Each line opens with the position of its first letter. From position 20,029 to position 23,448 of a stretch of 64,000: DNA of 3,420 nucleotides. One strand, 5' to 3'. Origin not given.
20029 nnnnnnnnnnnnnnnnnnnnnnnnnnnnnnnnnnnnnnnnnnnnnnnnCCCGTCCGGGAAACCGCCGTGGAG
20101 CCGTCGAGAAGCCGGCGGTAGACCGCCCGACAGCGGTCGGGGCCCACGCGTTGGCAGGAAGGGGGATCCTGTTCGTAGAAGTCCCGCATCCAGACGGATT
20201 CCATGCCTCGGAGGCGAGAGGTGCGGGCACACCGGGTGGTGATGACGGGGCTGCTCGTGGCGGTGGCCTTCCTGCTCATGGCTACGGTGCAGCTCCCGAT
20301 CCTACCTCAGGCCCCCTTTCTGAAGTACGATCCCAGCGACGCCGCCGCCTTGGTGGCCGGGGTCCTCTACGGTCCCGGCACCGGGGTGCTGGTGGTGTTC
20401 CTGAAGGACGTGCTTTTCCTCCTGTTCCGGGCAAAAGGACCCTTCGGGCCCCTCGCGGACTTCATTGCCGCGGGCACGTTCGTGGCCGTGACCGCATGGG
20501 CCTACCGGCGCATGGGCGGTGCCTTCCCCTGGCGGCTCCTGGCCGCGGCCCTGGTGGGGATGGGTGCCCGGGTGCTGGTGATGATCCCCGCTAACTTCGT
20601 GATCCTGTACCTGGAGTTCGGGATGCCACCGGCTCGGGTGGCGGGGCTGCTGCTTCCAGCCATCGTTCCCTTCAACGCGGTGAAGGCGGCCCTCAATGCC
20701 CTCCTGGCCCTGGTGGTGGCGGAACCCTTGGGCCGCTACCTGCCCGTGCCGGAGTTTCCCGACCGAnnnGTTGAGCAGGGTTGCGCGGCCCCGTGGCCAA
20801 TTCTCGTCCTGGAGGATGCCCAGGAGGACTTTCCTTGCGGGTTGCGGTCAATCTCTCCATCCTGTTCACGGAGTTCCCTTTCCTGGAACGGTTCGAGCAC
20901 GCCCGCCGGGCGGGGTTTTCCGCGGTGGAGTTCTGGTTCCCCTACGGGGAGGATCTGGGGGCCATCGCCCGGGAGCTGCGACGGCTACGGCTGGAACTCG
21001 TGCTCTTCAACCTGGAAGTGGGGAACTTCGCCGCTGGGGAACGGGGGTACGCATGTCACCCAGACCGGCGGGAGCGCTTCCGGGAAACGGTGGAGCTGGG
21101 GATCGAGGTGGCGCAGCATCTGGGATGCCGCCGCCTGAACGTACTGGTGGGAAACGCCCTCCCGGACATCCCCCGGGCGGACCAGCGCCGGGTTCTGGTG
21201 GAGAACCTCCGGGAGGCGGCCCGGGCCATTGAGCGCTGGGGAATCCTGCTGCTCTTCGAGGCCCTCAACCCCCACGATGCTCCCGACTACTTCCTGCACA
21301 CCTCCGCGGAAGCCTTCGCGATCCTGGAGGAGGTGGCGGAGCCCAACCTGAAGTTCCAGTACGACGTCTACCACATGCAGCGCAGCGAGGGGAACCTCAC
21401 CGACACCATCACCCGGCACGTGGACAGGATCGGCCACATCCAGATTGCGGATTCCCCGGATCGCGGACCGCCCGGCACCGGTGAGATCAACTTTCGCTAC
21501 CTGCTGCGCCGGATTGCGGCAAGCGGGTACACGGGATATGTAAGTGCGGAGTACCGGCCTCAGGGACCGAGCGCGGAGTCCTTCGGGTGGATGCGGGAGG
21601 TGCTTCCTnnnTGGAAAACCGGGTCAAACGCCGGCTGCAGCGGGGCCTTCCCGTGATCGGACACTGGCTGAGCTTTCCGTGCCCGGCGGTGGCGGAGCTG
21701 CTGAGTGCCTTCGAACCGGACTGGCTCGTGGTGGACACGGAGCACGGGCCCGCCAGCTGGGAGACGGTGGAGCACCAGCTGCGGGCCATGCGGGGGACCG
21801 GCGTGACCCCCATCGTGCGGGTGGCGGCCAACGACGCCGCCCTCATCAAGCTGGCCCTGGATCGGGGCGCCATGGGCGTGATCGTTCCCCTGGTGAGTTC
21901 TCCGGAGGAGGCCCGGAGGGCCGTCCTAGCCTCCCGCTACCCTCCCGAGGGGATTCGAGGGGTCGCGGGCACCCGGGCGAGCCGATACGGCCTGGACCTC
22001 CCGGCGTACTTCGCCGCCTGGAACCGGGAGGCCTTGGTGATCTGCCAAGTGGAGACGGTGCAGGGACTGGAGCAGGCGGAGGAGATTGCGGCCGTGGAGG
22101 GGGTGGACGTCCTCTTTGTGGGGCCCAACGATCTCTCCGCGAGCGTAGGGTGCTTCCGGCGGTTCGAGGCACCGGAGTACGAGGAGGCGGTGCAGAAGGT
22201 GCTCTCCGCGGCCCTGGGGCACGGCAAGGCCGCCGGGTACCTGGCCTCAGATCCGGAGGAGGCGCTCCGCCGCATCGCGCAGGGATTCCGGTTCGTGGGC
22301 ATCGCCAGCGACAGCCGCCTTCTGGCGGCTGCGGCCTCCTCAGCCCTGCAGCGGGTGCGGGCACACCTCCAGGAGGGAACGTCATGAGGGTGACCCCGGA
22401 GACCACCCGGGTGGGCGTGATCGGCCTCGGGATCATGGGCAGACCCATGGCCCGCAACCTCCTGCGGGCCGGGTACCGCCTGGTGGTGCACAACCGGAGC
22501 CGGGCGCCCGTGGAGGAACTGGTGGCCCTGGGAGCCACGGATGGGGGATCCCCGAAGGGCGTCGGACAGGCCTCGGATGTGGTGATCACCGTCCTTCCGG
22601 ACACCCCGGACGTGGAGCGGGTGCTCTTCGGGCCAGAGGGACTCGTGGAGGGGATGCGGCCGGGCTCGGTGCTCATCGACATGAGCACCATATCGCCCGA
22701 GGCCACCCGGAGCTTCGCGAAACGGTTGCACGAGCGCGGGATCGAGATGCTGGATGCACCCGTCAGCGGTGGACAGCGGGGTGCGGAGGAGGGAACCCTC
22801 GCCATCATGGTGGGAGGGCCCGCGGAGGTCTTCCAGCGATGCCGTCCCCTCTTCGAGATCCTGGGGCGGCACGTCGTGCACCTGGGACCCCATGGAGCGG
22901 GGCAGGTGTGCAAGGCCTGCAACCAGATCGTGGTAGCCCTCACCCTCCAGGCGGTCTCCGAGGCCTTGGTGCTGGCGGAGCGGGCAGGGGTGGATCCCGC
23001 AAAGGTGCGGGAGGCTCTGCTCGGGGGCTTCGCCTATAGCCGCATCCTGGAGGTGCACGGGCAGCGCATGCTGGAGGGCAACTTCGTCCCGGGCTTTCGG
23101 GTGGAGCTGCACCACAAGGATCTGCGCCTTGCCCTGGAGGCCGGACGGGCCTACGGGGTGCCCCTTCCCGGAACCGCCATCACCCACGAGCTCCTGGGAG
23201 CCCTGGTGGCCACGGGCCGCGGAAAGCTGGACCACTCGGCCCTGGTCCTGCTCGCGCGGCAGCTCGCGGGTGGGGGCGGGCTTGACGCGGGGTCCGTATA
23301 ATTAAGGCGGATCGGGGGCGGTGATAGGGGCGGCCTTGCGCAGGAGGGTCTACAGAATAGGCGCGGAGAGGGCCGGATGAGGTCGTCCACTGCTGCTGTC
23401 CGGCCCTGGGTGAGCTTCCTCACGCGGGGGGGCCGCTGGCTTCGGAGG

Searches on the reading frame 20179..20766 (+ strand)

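Call 22: search_protein_families(library=pfam, proteins=[window:20179-20766:+], max_evalue=0.00001)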
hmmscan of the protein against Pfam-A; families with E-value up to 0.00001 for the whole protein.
window:20179-20766:+ (196 aa): 2 families
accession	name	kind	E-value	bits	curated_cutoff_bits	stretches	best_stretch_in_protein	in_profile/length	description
PF12822.12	ECF_trnsprt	-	1.8e-17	64.3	30.7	1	19-180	2-168/169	ECF transporter, substrate-specific component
PF07155.17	ECF-ribofla_trS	-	1.9e-06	28.5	26.7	1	17-147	4-137/172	ECF-type riboflavin transporter, S component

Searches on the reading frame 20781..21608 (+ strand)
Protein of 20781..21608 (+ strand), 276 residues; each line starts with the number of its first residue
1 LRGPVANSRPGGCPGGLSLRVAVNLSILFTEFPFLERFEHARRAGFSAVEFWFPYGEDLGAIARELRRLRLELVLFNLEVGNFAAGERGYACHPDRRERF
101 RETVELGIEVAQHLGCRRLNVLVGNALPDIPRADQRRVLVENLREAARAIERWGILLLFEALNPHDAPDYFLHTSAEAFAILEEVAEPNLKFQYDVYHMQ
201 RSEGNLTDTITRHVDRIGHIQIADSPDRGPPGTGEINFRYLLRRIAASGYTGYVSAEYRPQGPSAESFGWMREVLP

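Call 60: search_protein_families(library=ncbifam, proteins=[window:20781-21608:+], max_evalue=1e-8)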
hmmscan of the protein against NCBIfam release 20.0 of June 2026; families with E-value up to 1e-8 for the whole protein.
window:20781-21608:+ (276 aa): 6 families
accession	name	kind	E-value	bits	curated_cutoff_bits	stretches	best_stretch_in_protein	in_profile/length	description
TIGR03234.1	OH-pyruv-isom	equivalog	2.2e-97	325.4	353.45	1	20-271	2-253/254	hydroxypyruvate isomerase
NF043033.1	OxoTetrIsom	equivalog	1.7e-85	286.8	325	1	20-271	3-250/251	2-oxo-tetronate isomerase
NF007444.0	PRK09997.1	equivalog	1.1e-79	267.5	465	1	19-272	2-255/258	hydroxypyruvate isomerase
NF007441.0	PRK09989.1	equivalog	2.3e-59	201.2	412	1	20-271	3-254/258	HPr family phosphocarrier protein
NF041099.2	keto_glucon_epim_IolO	equivalog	2.4e-20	73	300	1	94-263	83-251/269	5-keto-L-gluconate epimerase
NF051856.1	PsicseEpim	equivalog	2.2e-15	57.2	300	1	133-257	123-244/287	D-psicose 3-epimerase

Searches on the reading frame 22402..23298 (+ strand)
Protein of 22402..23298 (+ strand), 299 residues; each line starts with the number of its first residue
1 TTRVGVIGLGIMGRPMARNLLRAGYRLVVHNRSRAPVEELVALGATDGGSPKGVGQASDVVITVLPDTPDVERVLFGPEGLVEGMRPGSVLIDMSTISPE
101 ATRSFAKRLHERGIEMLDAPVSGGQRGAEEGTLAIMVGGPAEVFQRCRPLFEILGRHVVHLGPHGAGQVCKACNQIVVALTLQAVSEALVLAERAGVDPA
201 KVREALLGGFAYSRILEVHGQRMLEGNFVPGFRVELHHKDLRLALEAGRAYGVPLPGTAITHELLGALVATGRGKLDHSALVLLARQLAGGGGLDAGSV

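Call 60: search_protein_families(library=ncbifam, proteins=[window:22402-23298:+], max_evalue=1e-8)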
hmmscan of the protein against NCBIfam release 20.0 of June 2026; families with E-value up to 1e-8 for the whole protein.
window:22402-23298:+ (299 aa): 10 families
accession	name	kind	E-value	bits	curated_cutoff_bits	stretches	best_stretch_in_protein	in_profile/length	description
TIGR01505.1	tartro_sem_red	equivalog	1.1e-113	379.3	340.75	1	3-289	1-287/291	2-hydroxy-3-oxopropionate reductase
NF008592.0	PRK11559.1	equivalog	1.3e-100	336.6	397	1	2-289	3-290/296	2-hydroxy-3-oxopropionate reductase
NF011633.0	PRK15059.1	equivalog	1.3e-95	320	451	1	3-283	2-281/292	2-hydroxy-3-oxopropionate reductase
TIGR01692.1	HIBADH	equivalog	2.4e-66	224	291.6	1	7-285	2-287/288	3-hydroxyisobutyrate dehydrogenase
NF043037.1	ThreonDh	equivalog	1.8e-57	195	350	1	2-283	3-285/297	L-threonate dehydrogenase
NF012005.0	PRK15461.1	equivalog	3.4e-57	193.9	348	1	4-290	4-291/298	sulfolactaldehyde 3-reductase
NF007161.0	PRK09599.1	subfamily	3.7e-23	82.2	271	1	3-203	2-208/302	NADP-dependent phosphogluconate dehydrogenase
NF006765.0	PRK09287.1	equivalog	4.7e-21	75.2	413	1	2-191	4-203/476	NADP-dependent phosphogluconate dehydrogenase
TIGR00873.1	gnd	equivalog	4.2e-18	65.4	426.7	1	4-191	2-199/467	decarboxylating NADP(+)-dependent phosphogluconate dehydrogenase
TIGR00872.1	gnd_rel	equivalog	8.5e-18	64.6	297.2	1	3-196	2-196/299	phosphogluconate dehydrogenase (NAD(+)-dependent, decarboxylating)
